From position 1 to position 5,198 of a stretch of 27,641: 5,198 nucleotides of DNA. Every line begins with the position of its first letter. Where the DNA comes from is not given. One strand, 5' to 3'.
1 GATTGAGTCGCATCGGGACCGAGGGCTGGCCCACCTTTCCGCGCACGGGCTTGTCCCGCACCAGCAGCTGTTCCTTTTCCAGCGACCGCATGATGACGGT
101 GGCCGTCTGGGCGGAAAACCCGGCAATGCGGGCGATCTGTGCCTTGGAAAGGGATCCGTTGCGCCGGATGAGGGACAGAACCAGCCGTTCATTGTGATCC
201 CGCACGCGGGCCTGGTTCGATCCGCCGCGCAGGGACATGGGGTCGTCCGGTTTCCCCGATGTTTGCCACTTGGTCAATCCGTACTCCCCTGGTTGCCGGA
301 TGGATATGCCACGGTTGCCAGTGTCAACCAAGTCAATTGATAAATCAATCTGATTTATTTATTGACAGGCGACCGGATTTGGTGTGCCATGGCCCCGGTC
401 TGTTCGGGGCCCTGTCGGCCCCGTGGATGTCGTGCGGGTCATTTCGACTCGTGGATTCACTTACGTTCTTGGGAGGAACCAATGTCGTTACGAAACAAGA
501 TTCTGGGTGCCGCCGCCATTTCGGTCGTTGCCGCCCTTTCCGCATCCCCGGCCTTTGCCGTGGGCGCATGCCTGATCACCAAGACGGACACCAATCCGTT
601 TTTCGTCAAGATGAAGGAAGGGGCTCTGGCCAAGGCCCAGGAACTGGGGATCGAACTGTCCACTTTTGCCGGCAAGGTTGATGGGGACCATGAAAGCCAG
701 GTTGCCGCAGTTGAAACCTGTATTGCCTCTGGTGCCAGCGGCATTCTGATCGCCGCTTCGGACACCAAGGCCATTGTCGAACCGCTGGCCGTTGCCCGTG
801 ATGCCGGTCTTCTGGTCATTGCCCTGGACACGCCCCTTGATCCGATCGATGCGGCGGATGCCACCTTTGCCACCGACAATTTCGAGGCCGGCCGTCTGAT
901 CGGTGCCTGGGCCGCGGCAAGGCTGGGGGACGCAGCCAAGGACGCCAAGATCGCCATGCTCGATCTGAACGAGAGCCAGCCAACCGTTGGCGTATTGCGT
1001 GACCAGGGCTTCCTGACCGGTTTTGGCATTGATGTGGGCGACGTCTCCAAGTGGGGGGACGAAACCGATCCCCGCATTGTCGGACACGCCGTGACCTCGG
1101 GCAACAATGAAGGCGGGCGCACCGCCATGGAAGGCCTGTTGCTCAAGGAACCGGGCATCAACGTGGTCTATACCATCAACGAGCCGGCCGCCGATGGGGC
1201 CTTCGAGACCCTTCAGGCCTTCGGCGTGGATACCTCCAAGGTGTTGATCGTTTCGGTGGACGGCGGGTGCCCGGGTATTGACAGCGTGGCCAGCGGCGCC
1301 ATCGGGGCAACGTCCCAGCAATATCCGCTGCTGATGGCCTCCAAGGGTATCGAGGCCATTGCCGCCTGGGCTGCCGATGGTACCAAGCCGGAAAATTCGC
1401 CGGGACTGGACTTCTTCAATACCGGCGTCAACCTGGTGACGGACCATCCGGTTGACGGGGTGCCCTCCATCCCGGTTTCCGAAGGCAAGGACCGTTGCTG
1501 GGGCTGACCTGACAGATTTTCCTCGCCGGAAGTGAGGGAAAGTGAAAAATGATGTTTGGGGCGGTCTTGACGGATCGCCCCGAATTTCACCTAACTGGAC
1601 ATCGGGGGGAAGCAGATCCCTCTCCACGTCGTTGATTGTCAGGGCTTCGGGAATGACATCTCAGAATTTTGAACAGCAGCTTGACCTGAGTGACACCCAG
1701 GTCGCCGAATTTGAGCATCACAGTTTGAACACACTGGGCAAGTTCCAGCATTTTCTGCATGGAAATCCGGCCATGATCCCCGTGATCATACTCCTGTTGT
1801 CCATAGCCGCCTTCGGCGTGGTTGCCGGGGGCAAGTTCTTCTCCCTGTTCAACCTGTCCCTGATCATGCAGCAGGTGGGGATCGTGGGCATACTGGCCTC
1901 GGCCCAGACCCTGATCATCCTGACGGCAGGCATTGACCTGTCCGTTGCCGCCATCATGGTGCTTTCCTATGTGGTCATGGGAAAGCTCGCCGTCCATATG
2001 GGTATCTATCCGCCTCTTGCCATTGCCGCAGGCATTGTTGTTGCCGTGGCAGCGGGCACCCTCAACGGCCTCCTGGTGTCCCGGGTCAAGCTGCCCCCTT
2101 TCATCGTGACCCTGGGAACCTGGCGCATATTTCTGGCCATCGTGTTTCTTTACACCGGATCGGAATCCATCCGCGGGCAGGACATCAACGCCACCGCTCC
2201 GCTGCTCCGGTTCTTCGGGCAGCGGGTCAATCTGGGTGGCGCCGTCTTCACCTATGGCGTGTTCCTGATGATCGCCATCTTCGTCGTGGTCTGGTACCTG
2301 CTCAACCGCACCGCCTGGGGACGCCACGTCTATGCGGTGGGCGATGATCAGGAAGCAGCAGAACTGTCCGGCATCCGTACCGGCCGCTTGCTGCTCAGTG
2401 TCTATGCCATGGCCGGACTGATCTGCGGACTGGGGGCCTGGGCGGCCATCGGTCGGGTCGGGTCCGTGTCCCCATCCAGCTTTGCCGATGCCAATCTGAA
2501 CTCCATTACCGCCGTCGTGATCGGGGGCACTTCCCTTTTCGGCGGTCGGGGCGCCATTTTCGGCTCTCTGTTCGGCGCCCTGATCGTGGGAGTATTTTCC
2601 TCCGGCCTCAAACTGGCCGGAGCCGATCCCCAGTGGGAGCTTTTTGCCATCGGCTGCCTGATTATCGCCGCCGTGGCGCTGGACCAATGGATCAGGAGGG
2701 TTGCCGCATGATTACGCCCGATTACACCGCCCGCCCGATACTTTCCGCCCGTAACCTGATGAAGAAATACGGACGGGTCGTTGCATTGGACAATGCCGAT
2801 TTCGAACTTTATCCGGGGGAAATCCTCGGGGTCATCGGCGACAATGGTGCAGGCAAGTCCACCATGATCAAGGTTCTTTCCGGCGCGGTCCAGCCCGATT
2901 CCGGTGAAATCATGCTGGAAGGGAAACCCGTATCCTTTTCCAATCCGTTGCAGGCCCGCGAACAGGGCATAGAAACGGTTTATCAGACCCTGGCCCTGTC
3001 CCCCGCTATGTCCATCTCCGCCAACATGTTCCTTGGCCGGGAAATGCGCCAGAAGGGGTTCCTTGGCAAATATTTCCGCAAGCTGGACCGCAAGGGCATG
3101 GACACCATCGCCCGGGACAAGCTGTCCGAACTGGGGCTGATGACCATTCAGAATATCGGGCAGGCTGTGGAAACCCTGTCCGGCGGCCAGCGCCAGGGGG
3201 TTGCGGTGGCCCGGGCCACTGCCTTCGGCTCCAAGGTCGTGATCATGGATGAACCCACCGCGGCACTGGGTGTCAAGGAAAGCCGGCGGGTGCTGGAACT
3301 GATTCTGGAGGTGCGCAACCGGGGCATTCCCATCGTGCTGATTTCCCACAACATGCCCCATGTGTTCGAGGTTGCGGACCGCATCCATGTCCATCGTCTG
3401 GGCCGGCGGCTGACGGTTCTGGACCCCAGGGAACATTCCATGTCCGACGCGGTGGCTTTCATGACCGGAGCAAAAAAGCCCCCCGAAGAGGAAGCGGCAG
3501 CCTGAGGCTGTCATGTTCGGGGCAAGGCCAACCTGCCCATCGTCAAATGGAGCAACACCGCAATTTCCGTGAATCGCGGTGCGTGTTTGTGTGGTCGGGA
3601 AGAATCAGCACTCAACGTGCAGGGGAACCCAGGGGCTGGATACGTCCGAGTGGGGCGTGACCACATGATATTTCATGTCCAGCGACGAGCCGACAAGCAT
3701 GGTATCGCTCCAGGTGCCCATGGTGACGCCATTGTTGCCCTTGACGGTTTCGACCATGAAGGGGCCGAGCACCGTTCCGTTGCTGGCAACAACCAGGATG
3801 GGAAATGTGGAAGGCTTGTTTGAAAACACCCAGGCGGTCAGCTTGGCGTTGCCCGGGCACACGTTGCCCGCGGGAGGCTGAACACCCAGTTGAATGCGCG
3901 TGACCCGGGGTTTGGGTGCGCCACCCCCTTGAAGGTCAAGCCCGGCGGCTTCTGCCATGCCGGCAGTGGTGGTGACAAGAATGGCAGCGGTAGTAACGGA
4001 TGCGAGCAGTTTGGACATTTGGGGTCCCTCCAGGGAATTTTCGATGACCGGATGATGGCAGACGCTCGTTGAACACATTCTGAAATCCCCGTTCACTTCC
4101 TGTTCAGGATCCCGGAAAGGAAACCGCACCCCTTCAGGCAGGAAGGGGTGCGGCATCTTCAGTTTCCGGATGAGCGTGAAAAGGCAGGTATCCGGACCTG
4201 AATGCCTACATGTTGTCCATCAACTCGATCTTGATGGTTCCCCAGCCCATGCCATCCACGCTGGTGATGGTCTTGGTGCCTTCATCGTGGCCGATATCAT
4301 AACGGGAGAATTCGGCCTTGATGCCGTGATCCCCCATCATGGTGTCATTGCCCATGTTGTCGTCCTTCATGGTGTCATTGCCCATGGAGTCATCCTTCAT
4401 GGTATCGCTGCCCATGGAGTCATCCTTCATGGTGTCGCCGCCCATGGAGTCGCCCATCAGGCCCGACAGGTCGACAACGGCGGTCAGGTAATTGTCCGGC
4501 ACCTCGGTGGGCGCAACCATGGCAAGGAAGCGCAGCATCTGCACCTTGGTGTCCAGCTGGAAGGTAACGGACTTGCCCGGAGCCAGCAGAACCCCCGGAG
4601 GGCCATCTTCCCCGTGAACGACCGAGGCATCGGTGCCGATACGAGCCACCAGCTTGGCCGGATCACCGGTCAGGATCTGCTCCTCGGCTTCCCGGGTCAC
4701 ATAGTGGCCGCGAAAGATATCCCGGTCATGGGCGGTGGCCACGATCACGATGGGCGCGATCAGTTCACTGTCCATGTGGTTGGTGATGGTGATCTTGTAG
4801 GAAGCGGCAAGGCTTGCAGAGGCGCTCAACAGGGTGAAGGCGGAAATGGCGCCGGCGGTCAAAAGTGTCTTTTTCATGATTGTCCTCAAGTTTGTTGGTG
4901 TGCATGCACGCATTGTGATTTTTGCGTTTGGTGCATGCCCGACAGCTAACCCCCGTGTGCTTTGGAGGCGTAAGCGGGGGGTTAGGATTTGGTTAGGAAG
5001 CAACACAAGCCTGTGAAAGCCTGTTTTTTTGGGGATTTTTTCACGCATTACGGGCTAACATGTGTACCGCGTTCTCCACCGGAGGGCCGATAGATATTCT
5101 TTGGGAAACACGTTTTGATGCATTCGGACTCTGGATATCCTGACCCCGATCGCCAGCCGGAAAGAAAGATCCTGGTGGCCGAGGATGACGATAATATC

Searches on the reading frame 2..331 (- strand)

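Call 6: search_protein_families(library=pfam, proteins=[window:2-331:-])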
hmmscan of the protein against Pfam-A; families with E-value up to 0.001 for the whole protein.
window:2-331:- (110 aa): 3 families
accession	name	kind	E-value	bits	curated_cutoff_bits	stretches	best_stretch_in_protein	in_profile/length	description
PF13412.12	HTH_24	-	9.5e-08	31.9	21.9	1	44-89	1-46/48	Winged helix-turn-helix DNA-binding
PF01047.28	MarR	-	6.8e-06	26.3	24.6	1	48-94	5-51/59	MarR family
PF12802.13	MarR_2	-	1.6e-05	25.4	27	1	50-92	9-52/61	MarR family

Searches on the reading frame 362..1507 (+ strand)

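Call 5: search_protein_families(library=pfam, proteins=[window:362-1507:+])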
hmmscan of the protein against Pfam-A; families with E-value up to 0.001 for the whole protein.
window:362-1507:+ (381 aa): 2 families
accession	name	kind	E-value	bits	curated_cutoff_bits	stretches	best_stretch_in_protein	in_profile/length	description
PF13407.12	Peripla_BP_4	-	7.5e-37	127.7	35.1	1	71-337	3-254/258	Periplasmic binding protein domain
PF00532.27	Peripla_BP_1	-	3.1e-14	53.6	22.2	1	70-292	5-210/281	Periplasmic binding proteins and sugar binding domain of LacI family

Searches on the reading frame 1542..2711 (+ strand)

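Call 5: search_protein_families(library=pfam, proteins=[window:1542-2711:+])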
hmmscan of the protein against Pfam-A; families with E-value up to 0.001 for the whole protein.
window:1542-2711:+ (389 aa): 1 family
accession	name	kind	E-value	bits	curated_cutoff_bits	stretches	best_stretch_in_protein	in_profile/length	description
PF02653.21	BPD_transp_2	-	7.7e-41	140.4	26.8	1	106-378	3-269/269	Branched-chain amino acid transport system / permease component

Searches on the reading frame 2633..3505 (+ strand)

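Call 5: search_protein_families(library=pfam, proteins=[window:2633-3505:+])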
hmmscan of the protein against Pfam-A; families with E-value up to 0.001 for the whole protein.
window:2633-3505:+ (290 aa): 3 families
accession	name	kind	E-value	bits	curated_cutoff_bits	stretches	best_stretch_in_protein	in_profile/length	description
PF00005.33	ABC_tran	-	6.4e-31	108.2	25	1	52-210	1-137/137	ABC transporter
PF13304.12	AAA_21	-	8e-06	26.6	27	0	65-93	2-36/304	AAA domain, putative AbiEii toxin, Type IV TA system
PF02463.25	SMC_N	-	0.0002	21.3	40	0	175-247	130-205/220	RecF/RecN/SMC N terminal domain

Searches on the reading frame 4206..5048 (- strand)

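Call 6: search_protein_families(library=pfam, proteins=[window:4206-5048:-])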
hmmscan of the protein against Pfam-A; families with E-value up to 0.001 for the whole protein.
window:4206-5048:- (280 aa): 0 families

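Call 8: search_protein_families(library=ncbifam, proteins=[window:4206-5048:-])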
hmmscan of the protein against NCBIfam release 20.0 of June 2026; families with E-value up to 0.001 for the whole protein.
window:4206-5048:- (280 aa): 1 family
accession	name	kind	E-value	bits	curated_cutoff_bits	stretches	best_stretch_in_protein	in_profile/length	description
TIGR02953.1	penta_MxKDx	subfamily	7e-08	32.3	41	1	200-241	26-67/78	pentapeptide MXKDX repeat protein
